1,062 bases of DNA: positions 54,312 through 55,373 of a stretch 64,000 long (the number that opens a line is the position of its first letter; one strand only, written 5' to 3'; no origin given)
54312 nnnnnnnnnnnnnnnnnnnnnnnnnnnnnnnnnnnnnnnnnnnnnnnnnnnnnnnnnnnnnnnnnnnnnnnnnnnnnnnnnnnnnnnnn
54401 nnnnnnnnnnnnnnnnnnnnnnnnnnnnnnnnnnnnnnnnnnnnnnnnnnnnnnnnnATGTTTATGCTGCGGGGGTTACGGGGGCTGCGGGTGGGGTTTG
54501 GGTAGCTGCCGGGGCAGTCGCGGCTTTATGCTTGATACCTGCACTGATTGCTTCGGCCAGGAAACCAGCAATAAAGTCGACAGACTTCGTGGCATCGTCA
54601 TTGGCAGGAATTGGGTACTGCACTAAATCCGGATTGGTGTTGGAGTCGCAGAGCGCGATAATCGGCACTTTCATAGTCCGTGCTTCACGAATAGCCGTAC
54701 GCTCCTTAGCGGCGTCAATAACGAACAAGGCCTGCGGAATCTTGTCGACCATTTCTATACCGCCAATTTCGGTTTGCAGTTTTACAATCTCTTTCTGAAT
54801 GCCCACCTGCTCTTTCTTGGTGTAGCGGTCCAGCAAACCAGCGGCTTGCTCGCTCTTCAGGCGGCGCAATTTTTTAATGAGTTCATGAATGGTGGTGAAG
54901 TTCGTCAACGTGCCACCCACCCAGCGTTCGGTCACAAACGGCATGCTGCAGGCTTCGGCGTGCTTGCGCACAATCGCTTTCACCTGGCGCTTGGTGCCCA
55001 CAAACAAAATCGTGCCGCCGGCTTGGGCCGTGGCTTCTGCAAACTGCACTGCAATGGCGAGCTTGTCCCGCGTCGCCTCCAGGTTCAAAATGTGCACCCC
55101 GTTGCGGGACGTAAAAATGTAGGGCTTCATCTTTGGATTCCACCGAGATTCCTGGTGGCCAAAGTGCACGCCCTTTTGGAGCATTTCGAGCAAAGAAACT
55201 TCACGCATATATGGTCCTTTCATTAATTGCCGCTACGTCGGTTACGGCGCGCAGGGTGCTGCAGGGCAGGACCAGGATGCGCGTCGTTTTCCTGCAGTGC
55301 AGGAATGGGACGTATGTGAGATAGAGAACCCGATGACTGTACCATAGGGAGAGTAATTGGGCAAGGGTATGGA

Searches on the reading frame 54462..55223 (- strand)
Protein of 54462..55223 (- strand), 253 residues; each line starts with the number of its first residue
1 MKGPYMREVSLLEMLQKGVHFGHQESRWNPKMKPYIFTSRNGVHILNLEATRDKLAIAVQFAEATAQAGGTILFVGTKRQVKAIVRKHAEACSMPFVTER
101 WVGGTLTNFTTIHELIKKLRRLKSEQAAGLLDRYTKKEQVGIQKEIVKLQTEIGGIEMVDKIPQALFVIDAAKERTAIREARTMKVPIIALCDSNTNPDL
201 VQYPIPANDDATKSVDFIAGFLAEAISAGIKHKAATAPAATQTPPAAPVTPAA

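Call 68: find_encoding_contigs(protein=window:54462-55223:-, flank=10000, max_places=3)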
Protein window:54462-55223:- (253 aa): no gene with exactly this product is on record in the collection.
